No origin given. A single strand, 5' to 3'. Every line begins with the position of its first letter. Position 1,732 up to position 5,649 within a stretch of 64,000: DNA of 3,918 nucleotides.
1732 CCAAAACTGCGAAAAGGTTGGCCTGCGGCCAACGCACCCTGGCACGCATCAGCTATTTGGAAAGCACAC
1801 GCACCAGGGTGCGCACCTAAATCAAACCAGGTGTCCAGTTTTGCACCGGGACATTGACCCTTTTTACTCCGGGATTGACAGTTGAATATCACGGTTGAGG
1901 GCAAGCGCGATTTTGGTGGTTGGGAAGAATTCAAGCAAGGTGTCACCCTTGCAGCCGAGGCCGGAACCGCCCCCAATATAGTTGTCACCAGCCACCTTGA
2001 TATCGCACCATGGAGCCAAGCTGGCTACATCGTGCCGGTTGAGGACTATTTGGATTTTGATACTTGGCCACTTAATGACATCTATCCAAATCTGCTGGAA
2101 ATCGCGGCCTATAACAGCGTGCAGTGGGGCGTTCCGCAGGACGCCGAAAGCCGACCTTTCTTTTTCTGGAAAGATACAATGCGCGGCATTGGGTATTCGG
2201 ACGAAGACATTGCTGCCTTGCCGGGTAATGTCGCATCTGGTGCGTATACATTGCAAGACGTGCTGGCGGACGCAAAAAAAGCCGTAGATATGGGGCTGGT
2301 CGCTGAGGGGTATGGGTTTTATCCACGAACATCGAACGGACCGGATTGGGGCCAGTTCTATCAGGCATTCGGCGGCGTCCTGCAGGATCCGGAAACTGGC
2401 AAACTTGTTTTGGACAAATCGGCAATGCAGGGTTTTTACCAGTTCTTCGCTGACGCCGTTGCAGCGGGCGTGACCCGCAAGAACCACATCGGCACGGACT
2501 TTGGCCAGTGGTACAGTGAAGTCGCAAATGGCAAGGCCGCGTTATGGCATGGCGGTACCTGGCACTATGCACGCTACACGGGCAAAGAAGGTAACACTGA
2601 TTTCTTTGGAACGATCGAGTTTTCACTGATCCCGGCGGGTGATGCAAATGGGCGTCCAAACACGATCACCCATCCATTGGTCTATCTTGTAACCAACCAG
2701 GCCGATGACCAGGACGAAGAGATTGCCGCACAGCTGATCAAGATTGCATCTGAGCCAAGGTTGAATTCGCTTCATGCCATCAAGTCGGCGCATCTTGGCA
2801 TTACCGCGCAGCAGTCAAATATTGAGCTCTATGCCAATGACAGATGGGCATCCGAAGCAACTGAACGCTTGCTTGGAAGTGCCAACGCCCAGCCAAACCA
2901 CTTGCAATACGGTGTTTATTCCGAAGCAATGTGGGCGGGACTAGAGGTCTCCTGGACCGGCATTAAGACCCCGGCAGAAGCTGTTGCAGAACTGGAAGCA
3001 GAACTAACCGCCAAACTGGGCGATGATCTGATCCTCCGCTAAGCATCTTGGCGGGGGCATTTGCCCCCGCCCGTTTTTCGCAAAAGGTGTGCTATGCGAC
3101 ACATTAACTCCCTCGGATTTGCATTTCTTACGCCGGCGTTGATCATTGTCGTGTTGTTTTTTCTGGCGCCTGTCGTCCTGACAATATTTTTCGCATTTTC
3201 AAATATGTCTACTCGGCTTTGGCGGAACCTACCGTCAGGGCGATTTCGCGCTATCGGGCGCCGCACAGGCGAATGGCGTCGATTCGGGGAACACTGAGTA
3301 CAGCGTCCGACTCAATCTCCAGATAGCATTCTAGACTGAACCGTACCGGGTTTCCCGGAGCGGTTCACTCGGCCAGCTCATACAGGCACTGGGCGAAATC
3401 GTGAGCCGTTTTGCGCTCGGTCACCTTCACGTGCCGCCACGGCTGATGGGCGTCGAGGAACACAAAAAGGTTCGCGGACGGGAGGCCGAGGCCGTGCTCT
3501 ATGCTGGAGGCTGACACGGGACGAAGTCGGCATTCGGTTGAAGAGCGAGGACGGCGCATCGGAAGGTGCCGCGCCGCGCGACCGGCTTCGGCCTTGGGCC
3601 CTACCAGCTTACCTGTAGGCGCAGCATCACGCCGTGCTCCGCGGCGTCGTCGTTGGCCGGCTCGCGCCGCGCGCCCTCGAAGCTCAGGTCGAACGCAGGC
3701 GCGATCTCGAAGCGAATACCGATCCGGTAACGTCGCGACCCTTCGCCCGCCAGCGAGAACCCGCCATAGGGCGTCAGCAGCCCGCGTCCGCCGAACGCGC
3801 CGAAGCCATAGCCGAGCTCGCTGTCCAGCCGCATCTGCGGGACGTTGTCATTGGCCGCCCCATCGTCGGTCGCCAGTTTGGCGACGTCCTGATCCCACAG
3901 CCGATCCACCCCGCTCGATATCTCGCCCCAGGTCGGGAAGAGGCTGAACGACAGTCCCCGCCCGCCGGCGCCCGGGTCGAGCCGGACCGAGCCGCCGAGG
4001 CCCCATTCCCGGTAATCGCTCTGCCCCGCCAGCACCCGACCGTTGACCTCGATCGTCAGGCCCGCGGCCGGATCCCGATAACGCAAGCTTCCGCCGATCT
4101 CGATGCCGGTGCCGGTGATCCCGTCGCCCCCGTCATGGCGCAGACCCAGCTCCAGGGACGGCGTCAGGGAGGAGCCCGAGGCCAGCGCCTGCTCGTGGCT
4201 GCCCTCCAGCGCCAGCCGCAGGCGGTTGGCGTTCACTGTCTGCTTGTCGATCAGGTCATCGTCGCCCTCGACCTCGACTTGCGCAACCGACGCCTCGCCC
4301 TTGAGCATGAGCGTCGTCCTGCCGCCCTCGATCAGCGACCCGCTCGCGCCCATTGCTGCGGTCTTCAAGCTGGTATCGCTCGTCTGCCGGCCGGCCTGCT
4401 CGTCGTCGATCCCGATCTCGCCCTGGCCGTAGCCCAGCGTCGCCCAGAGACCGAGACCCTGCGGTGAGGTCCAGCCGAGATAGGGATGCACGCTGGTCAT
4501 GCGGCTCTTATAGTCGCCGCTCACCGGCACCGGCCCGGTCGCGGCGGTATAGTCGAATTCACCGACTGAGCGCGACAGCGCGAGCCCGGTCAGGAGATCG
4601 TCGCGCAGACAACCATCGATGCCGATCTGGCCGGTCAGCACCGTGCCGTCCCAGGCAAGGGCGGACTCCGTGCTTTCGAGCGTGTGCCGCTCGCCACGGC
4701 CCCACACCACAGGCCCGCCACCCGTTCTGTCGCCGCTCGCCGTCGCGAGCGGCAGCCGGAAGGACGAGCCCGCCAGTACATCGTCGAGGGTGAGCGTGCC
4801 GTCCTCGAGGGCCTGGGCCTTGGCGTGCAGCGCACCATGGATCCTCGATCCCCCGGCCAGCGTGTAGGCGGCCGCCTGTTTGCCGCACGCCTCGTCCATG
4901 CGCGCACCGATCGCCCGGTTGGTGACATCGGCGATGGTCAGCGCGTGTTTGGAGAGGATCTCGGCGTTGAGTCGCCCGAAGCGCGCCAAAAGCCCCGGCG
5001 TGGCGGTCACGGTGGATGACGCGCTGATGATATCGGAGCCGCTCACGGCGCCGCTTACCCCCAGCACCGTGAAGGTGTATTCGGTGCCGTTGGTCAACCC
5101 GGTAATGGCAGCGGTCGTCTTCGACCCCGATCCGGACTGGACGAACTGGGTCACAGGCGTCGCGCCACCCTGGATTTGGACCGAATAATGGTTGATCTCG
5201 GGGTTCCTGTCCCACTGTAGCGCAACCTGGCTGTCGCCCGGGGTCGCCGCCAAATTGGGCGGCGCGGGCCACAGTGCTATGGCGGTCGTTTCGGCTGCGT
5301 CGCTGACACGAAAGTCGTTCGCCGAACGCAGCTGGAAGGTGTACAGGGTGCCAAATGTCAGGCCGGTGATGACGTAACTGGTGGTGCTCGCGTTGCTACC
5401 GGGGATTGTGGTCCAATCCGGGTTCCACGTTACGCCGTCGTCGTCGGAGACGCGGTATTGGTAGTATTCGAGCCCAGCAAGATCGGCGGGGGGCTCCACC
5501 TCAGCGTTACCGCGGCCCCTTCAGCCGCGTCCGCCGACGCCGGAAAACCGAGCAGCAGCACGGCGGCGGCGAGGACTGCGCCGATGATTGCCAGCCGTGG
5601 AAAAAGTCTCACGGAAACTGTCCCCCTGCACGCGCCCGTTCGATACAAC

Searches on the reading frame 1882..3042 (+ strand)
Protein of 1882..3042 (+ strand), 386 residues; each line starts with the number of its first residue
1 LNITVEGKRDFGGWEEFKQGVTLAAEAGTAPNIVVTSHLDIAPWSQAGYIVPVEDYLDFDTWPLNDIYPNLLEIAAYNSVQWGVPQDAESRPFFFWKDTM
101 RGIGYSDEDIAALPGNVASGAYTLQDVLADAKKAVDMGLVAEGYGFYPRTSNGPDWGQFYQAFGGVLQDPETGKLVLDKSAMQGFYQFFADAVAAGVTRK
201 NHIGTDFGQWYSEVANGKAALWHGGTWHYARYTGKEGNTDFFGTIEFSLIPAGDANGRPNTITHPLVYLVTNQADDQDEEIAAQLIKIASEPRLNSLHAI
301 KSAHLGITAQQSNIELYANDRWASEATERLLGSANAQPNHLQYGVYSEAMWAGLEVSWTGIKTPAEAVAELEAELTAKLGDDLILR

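Call 21: search_protein_families(library=pfam, proteins=[window:1882-3042:+], max_evalue=0.001)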
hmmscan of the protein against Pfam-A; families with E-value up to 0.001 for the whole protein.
window:1882-3042:+ (386 aa): 2 families
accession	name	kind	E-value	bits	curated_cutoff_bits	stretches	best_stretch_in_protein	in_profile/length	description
PF01547.30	SBP_bac_1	-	1.4e-13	52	26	1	10-287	29-298/307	Bacterial extracellular solute-binding protein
PF13416.11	SBP_bac_8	-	9.6e-11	42.4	27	1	13-293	20-247/279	Bacterial extracellular solute-binding protein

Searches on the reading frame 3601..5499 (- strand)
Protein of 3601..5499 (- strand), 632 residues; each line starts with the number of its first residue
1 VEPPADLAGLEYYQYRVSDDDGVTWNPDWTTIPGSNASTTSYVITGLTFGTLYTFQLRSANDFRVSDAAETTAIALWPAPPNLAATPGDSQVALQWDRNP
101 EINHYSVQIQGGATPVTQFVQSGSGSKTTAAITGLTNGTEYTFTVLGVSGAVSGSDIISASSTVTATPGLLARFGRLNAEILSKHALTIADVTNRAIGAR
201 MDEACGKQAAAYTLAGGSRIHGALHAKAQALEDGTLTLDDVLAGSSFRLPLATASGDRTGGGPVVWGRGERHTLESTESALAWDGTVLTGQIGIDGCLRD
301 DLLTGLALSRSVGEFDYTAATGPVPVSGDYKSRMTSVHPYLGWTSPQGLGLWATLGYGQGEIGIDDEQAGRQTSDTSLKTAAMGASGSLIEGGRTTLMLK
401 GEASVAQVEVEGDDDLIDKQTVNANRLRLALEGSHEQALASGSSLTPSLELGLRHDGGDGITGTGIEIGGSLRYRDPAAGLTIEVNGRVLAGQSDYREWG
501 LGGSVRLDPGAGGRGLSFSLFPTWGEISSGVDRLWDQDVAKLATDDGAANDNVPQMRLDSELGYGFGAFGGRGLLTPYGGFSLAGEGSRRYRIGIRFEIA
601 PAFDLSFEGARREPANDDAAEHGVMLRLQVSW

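Call 21: search_protein_families(library=pfam, proteins=[window:3601-5499:-], max_evalue=0.001)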
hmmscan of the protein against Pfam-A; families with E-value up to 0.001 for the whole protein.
window:3601-5499:- (632 aa): 4 families
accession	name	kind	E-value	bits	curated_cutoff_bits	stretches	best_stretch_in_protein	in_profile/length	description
PF00041.27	fn3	-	3.5e-14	53.2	25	2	79-154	2-75/84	Fibronectin type III domain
PF03797.25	Autotransporter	-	4.8e-09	36.8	26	1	265-460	1-205/255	Autotransporter beta-domain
PF16656.11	Pur_ac_phosph_N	-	8.7e-08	33.1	30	0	84-149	7-82/93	Purple acid Phosphatase, N-terminal domain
PF25059.1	FN3_DSCAM-DSCAML_C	-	0.00063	20.5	39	0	26-63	32-68/89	DSCAM/DSCAML C-terminal Fn3-like domain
